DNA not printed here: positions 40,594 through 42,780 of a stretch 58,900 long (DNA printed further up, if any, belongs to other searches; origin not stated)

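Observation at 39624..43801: Unassigned three-gene operon: ATP-grasp ligase, a DxHxxG (cobalamin-type) protein with a large unknown domain, and an opine dehydrogenase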

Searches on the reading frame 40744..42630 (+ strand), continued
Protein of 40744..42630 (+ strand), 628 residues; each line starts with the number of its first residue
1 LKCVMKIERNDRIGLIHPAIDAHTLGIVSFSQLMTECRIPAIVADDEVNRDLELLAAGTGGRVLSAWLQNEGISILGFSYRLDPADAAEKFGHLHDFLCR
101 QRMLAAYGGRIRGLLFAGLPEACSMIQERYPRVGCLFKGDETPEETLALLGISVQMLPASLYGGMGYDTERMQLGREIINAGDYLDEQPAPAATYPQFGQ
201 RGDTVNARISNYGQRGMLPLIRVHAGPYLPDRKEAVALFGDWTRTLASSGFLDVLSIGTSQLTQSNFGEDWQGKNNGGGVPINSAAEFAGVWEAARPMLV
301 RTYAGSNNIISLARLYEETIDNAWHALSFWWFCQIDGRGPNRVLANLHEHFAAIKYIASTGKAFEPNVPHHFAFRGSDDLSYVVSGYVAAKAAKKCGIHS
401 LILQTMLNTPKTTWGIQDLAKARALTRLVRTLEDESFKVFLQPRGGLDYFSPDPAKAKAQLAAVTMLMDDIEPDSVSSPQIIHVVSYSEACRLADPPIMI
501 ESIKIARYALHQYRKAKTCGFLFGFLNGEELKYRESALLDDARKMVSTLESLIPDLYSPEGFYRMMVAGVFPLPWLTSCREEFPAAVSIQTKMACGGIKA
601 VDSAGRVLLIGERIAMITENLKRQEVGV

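Call 46: search_solved_structures(query=L045:3530-4876:+, max_evalue=0.001, show_alignments=1)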
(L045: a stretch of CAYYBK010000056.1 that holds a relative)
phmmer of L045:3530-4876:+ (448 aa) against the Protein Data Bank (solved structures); distinct sequences matched with E-value up to 0.001: 7.
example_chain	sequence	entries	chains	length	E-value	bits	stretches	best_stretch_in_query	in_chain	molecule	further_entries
9b6c_A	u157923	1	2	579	4e-47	164.5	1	146-424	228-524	Asparagine synthetase [glutamine-hydrolyzing]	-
8sue_A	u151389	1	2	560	2.4e-46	161.9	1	146-424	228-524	Asparagine synthetase [glutamine-hydrolyzing]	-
6gq3_A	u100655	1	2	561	2.4e-46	161.9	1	146-424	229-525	Asparagine synthetase [glutamine-hydrolyzing]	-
1ct9_A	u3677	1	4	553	2e-45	158.9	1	60-426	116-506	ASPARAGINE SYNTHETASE B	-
1jgt_A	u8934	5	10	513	1.7e-18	70.2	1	148-382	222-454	BETA-LACTAM SYNTHETASE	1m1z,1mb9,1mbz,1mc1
7ylz_A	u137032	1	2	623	2.1e-17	66.6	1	152-315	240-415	hydroxyamidotransferase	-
1q15_A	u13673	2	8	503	5.4e-14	55.3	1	168-384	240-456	CarA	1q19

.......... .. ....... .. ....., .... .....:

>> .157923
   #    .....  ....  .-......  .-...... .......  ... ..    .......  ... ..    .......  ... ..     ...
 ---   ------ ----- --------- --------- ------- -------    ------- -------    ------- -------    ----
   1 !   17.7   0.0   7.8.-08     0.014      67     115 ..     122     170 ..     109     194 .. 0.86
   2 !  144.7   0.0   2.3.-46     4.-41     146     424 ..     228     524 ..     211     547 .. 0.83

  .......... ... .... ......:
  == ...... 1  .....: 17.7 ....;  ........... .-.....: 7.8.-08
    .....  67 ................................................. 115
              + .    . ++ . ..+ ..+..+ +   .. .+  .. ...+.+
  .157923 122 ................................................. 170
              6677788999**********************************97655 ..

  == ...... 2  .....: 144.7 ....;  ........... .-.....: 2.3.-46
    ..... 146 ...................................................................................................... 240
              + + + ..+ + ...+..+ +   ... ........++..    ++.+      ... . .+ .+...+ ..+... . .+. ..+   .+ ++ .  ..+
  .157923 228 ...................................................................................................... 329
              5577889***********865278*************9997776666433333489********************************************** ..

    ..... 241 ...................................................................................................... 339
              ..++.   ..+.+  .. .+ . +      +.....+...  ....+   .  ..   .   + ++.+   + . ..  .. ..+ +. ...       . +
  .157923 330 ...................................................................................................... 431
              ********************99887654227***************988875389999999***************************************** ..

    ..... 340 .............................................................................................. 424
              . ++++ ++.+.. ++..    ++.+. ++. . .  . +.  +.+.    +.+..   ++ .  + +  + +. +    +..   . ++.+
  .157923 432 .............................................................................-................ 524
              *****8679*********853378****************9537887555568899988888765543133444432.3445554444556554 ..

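Call 47: search_protein_families(library=pfam, proteins=[L045:3530-4876:+, L073:4713-5942:+, L082:4530-5648:+, L047:9895-10530:+, L036:6058-6708:-, L001:4954-6009:+], max_evalue=0.001)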
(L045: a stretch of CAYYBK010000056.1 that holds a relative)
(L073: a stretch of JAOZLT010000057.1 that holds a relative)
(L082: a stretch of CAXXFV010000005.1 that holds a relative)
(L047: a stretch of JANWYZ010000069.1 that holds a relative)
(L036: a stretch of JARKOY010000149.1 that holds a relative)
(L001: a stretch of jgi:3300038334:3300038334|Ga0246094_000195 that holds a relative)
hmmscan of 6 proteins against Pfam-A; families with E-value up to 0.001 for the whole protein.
L045:3530-4876:+ (448 aa): 2 families
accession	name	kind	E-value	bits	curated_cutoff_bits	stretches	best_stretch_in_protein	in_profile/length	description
PF00733.27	Asn_synthase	-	1.4e-58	199.7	21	2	155-287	5-140/354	Asparagine synthase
PF13537.11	GATase_7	-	1e-07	32.5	25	1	55-109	68-122/123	Glutamine amidotransferase domain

L073:4713-5942:+ (409 aa): 9 families
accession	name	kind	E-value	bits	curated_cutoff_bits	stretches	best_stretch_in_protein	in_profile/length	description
PF13535.11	ATP-grasp_4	-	2.4e-14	53.7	27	1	142-281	2-155/160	ATP-grasp domain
PF07478.18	Dala_Dala_lig_C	-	5.7e-12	46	24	1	113-209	2-106/204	D-ala D-ala ligase C-terminus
PF01071.24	GARS_A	-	2e-11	44.5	27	1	104-216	1-116/194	Phosphoribosylglycinamide synthetase, ATP-grasp (A) domain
PF02655.19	ATP-grasp_3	-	3.1e-11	44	23.2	1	137-281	26-159/160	ATP-grasp domain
PF02786.22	CPSase_L_D2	-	9.3e-10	38.8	19.8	1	106-303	2-202/211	Carbamoyl-phosphate synthase L chain, ATP binding domain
PF02222.28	ATP-grasp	-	2.2e-09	37.7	27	1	113-278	3-162/179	ATP-grasp domain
PF15632.11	ATPgrasp_Ter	-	4.6e-06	26.9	29.1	1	181-309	3-112/131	ATP-grasp in the biosynthetic pathway with Ter operon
PF22660.2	RS_preATP-grasp-like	-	8.6e-05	23.3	27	1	5-67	3-65/98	Ribonucleotide synthetase preATP-grasp domain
PF21360.3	PylC-like_N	-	0.00021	21.8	27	1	6-75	1-75/96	PylC-like, N-terminal domain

L082:4530-5648:+ (372 aa): 3 families
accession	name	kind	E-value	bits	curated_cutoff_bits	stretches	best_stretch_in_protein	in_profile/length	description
PF01041.23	DegT_DnrJ_EryC1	-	2.1e-103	346.8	19.8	1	20-368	6-359/360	DegT/DnrJ/EryC1/StrS aminotransferase family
PF01212.27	Beta_elim_lyase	-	2.4e-05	24.2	27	1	42-259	35-225/288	Beta-eliminating lyase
PF01053.26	Cys_Met_Meta_PP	-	2.7e-05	23.3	27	1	39-213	52-227/381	Cys/Met metabolism PLP-dependent enzyme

L047:9895-10530:+ (211 aa): 1 family
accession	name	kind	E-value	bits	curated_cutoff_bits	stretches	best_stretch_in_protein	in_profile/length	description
PF04199.19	Cyclase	-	8.6e-27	94.5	23.1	1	4-152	1-141/142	Putative cyclase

L036:6058-6708:- (216 aa): 6 families
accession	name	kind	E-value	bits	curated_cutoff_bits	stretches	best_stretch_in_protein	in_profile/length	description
PF01135.25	PCMT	-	2.7e-61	207.4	20.3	1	13-211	5-207/210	Protein-L-isoaspartate(D-aspartate) O-methyltransferase (PCMT)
PF13847.12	Methyltransf_31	-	3.5e-09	36.9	27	1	80-175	2-108/145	Methyltransferase domain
PF13649.12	Methyltransf_25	-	1.2e-06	29.5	27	1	85-164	1-81/97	Methyltransferase domain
PF08241.18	Methyltransf_11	-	0.00021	22.3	21.2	1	86-170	1-89/95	Methyltransferase domain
PF05175.20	MTS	-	0.00025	21.2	23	1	72-152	22-103/170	Methyltransferase small domain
PF13489.12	Methyltransf_23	-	0.00072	19.8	27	0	74-161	14-95/164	Methyltransferase domain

L001:4954-6009:+ (351 aa): 3 families
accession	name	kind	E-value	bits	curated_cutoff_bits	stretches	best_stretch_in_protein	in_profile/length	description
PF00924.24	MS_channel_2nd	-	2.5e-18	66.4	20.2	1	179-246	1-68/68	Mechanosensitive ion channel, beta-domain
PF21082.3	MS_channel_3rd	-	2e-15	57.4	21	1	252-337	1-88/88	Mechanosensitive ion channel MscS, C-terminal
PF21088.3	MS_channel_1st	-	3.3e-09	37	23.1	1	140-178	4-42/42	Mechanosensitive ion channel, transmembrane helices 2/3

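Call 61: find_homologous_proteins(query=A4, max_evalue=0.00001)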
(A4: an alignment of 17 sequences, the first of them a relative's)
Query A4 (17 sequences) (609 aa, profile of the alignment): 7403 proteins with E <= 0.00001 among 8000 candidates; the best 120 are listed.
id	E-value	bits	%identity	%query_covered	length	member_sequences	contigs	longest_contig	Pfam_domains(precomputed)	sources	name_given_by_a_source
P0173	4.3e-254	862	48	99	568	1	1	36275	PF02310.25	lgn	-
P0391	2.1e-253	860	50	99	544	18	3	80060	PF06368.18,PF02310.25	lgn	-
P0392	4.6e-253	859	51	100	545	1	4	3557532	PF06368.18,PF02310.25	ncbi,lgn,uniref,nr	ncbi:methionine synthase [Anoxybacter fermentans]|uniref:Methionine synthase n=1 Tax=Anoxybacter fer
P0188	5.9e-251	852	46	99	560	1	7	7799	PF02310.25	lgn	-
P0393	2.8e-249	846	46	99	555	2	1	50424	PF02310.25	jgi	-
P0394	1.0e-248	844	47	99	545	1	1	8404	PF02310.25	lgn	-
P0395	1.1e-248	844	48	100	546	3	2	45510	PF06368.18,PF02310.25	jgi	-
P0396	1.2e-248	844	47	99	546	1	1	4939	PF02310.25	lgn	-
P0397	2.2e-248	843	48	100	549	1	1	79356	PF02310.25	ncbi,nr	ncbi:MAG TPA: cobalamin B12-binding domain-containing protein [Thermoanaerobacterales bacterium]|nr:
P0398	3.7e-248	842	48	99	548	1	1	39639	PF02310.25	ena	-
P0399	1.2e-247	841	46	99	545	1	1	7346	PF02310.25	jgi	-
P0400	1.3e-247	841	48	100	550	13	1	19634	PF02310.25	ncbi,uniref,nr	ncbi:MAG: cobalamin B12-binding domain-containing protein [Tepidanaerobacter acetatoxydans]|uniref:c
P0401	1.4e-247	841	47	99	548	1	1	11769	PF02310.25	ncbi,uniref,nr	ncbi:hypothetical protein AN618_23570 [Fervidicola ferrireducens]|uniref:B12-binding domain-containi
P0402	4.1e-247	839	48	99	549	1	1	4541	PF02310.25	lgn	-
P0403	5.1e-247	839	45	99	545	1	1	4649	PF06368.18,PF02310.25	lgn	-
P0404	5.7e-247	839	47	99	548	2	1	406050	PF06368.18,PF02310.25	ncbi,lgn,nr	ncbi:cobalamin-dependent protein [Thermovorax subterraneus]|nr:cobalamin-dependent protein [Thermovo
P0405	6.2e-247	838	47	99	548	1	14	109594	PF02310.25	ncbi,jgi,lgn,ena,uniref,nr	ncbi:cobalamin B12-binding domain-containing protein [Tepidanaerobacter sp. GT38]|uniref:cobalamin B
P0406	7.3e-247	838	47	99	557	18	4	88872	PF02310.25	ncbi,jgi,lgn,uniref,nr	ncbi:cobalamin B12-binding domain-containing protein [Tepidanaerobacter sp. EBM-49]|uniref:cobalamin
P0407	8.6e-247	838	45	100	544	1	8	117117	PF06368.18,PF02310.25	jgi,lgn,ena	-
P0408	9.7e-247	838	-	-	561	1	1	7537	PF06368.18,PF02310.25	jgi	-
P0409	9.8e-247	838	45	100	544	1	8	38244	PF06368.18,PF02310.25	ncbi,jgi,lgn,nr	ncbi:MAG: cobalamin B12-binding domain-containing protein [Tissierellia bacterium]|nr:cobalamin B12-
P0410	1.2e-246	838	45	100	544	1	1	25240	PF06368.18,PF02310.25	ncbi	-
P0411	1.4e-246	837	46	100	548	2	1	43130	PF02310.25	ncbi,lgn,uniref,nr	ncbi:cobalamin B12-binding domain-containing protein [Thermosediminibacter litoriperuensis]|uniref:B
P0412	1.6e-246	837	45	99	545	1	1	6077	PF06368.18,PF02310.25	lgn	-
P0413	1.8e-246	837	45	100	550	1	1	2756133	PF02310.25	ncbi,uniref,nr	ncbi:cobalamin B12-binding domain-containing protein [Crassaminicella indica]|uniref:Cobalamin B12-b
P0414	2.0e-246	837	52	100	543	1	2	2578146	PF06368.18,PF02310.25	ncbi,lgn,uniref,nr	ncbi:cobalamin-dependent protein [Halothermothrix orenii]|uniref:Cobalamin B12-binding domain protei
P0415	2.7e-246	836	45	99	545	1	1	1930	PF06368.18,PF02310.25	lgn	-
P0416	2.8e-246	836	45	99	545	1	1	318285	PF06368.18,PF02310.25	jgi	jgi:methylmalonyl-CoA mutase cobalamin-binding subunit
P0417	3.2e-246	836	45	99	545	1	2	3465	PF06368.18,PF02310.25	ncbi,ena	-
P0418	3.2e-246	836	47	100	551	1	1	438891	PF02310.25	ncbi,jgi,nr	ncbi:MAG: cobalamin B12-binding domain-containing protein [Tepidanaerobacteraceae bacterium]|jgi:met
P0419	3.4e-246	836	47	99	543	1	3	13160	PF02310.25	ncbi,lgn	-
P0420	3.4e-246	836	45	99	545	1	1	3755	PF06368.18,PF02310.25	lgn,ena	-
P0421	3.4e-246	836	47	100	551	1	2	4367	PF02310.25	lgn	-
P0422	3.9e-246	836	45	99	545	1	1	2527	PF06368.18,PF02310.25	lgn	-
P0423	4.0e-246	836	48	99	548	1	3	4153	PF06368.18,PF02310.25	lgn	-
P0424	4.2e-246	836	47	99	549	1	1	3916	PF02310.25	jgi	-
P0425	4.4e-246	836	45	99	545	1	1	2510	PF06368.18,PF02310.25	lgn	-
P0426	4.9e-246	835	48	100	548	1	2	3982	PF02310.25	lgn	-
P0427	5.0e-246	835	45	99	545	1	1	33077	PF06368.18,PF02310.25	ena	-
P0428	5.1e-246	835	45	99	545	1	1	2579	PF06368.18,PF02310.25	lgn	-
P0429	5.1e-246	835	46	100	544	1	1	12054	PF06368.18,PF02310.25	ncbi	-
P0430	5.5e-246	835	47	98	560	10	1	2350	PF02310.25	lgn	-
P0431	5.7e-246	835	48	100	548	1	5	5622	PF02310.25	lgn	-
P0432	5.9e-246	835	46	99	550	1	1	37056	PF02310.25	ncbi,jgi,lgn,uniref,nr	ncbi:cobalamin B12-binding domain-containing protein [Paramaledivibacter caminithermalis]|jgi:methyl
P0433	6.0e-246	835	48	100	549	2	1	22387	PF02310.25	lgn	-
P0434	6.3e-246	835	45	99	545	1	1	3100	PF06368.18,PF02310.25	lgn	-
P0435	6.4e-246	835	46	100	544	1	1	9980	PF06368.18,PF02310.25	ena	-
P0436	6.4e-246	835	45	99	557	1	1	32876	PF02310.25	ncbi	ncbi:MAG TPA: methionine synthase [Thermaerobacter sp.]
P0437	6.7e-246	835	48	100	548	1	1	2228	PF02310.25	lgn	-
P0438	6.7e-246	835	45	99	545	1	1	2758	PF06368.18,PF02310.25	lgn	-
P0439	6.8e-246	835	46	99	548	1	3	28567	PF02310.25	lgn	-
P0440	7.4e-246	835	45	99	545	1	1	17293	PF06368.18,PF02310.25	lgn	-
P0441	7.8e-246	835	45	99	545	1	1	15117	PF06368.18,PF02310.25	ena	-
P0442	8.2e-246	835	48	100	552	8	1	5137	PF02310.25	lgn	-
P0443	8.3e-246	835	45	99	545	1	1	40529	PF06368.18,PF02310.25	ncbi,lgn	-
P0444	8.4e-246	835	47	100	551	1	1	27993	PF02310.25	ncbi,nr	ncbi:MAG: hypothetical protein PWQ97_1089 [Tepidanaerobacteraceae bacterium]|nr:hypothetical protein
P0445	9.0e-246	835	47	100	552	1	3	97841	PF02310.25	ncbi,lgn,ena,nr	ncbi:MAG TPA: cobalamin B12-binding domain-containing protein [Thermoanaerobacterales bacterium]|nr:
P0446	9.7e-246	834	48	100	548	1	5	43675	PF02310.25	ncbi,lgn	-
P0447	1.0e-245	834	51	100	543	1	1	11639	PF06368.18,PF02310.25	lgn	-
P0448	1.0e-245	834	45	99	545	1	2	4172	PF06368.18,PF02310.25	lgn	-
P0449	1.2e-245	834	45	99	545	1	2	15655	PF06368.18,PF02310.25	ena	-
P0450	1.3e-245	834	52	100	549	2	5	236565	PF06368.18,PF02310.25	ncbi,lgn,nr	ncbi:MAG: hypothetical protein PWR10_53 [Halanaerobiales bacterium]|nr:hypothetical protein [Halanae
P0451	1.5e-245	834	45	99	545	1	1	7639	PF02310.25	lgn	-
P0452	1.7e-245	834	48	100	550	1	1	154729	PF06368.18,PF02310.25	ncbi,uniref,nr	ncbi:methionine synthase [Caldanaerobacter subterraneus subsp. yonseiensis KB-1]|uniref:Methionine s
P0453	1.7e-245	834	48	100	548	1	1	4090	PF02310.25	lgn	-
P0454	1.8e-245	834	47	99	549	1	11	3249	PF02310.25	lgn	-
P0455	1.9e-245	834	45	99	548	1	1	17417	PF02310.25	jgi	-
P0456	2.2e-245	833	48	100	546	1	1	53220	PF02310.25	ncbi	-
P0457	2.3e-245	833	46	99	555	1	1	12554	PF02310.25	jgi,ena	-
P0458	2.4e-245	833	46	99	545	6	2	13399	PF06368.18,PF02310.25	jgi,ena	-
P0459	3.7e-245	833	47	99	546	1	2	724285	PF02310.25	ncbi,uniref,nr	ncbi:MAG: cobalamin B12-binding domain-containing protein [Melioribacter sp.]|uniref:cobalamin B12-b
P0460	3.9e-245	832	48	100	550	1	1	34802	PF06368.18,PF02310.25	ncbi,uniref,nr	ncbi:cobalamin-dependent protein [Caldanaerobacter subterraneus]|uniref:Methionine synthase n=1 Tax=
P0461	4.0e-245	832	50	100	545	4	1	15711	PF02310.25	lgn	-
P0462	4.5e-245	832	45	100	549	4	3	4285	PF06368.18,PF02310.25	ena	-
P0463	4.5e-245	832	48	100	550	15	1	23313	PF06368.18,PF02310.25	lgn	-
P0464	5.0e-245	832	46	99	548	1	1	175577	PF02310.25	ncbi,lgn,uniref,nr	ncbi:B12 binding domain-containing protein [Caldanaerovirga acetigignens]|uniref:B12 binding domain-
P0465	5.9e-245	832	49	100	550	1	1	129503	PF06368.18,PF02310.25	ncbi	ncbi:cobalamin-dependent protein [Natronospora cellulosivora (SeqCode)]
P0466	6.4e-245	832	46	99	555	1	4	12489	PF02310.25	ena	-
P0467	6.6e-245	832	47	100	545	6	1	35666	PF02310.25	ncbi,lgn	ncbi:MAG: methionine synthase [Ignavibacteria bacterium]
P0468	7.6e-245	832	47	99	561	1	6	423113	PF02310.25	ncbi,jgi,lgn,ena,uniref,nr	ncbi:cobalamin B12-binding domain-containing protein [Lutispora thermophila]|uniref:B12-binding doma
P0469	7.7e-245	832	47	99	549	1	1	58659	PF02310.25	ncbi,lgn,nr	ncbi:MAG: cobalamin-dependent protein [Thermosediminibacteraceae bacterium]|nr:cobalamin-dependent p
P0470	9.9e-245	831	47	99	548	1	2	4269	PF02310.25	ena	-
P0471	1.0e-244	831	47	99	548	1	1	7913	PF02310.25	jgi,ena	-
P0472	1.1e-244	831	46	100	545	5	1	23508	PF02310.25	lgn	-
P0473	1.3e-244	831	45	99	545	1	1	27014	PF06368.18,PF02310.25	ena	-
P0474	1.4e-244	831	47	100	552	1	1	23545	PF02310.25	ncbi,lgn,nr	ncbi:MAG: hypothetical protein PWQ60_1004 [Thermoanaerobacteraceae bacterium]|nr:hypothetical protei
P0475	1.4e-244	831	45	99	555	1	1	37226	PF02310.25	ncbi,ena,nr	ncbi:MAG: cobalamin B12-binding domain-containing protein [Clostridiales bacterium]|nr:cobalamin B12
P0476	1.9e-244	830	52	100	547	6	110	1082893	PF02310.25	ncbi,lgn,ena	ncbi:MAG: cobalamin B12-binding domain-containing protein [Halanaerobiales bacterium]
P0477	2.1e-244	830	47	99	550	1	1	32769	PF02310.25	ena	-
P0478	2.2e-244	830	48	100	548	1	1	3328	PF02310.25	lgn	-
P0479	2.2e-244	830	44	99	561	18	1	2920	PF06368.18,PF02310.25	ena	-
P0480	2.5e-244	830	47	99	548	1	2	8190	PF02310.25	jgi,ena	-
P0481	2.5e-244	830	47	99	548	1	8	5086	PF02310.25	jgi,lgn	-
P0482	2.6e-244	830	45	99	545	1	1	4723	PF06368.18,PF02310.25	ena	-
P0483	2.7e-244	830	47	99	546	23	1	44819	PF02310.25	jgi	-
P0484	3.0e-244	830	48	100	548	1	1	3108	PF02310.25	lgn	-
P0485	3.0e-244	830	46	99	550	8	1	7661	PF02310.25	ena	-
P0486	3.1e-244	830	44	99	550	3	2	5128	PF02310.25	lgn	-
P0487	3.1e-244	829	48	100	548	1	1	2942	PF02310.25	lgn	-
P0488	3.3e-244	829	47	99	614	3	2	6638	PF06368.18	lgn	-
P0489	3.4e-244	829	46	99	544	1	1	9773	PF02310.25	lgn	-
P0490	3.4e-244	829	47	99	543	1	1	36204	PF02310.25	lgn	-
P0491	3.5e-244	829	48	100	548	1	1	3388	PF02310.25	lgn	-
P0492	5.0e-244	829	48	100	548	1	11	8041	PF02310.25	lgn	-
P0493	5.1e-244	829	47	100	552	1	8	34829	PF02310.25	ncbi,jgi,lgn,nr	ncbi:MAG: hypothetical protein PWR06_982 [Thermoanaerobacteraceae bacterium]|jgi:methylmalonyl-CoA m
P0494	5.9e-244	829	48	100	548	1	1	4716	PF02310.25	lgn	-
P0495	6.3e-244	828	46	100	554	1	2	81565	PF02310.25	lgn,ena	-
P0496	6.9e-244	828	47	99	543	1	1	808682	PF02310.25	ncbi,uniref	ncbi:cobalamin-dependent protein [Rosettibacter firmus]|uniref:cobalamin-dependent protein n=1 Tax=R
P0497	7.0e-244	828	53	100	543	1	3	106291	PF06368.18,PF02310.25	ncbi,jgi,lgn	-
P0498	7.8e-244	828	45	99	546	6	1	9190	PF02310.25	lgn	-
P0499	8.3e-244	828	48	100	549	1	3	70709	PF06368.18,PF02310.25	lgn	-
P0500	9.9e-244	828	45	99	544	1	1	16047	PF02310.25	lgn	-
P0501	1.0e-243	828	47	99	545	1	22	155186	PF06368.18,PF02310.25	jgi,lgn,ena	-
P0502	1.0e-243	828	47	99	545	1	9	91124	PF06368.18,PF02310.25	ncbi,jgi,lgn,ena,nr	ncbi:MAG TPA: cobalamin B12-binding domain-containing protein [Tissierellia bacterium]|nr:cobalamin 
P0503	1.3e-243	827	47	100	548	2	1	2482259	PF02310.25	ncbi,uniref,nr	ncbi:cobalamin B12-binding domain-containing protein [Caminicella sporogenes]|uniref:cobalamin B12-b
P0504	1.3e-243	827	47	99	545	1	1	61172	PF06368.18,PF02310.25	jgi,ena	-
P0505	1.4e-243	827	48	99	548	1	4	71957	PF02310.25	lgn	-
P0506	1.5e-243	827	46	100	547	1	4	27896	PF02310.25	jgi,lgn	-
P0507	1.5e-243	827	44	99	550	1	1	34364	PF02310.25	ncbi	-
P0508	1.5e-243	827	46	99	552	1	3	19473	PF02310.25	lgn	-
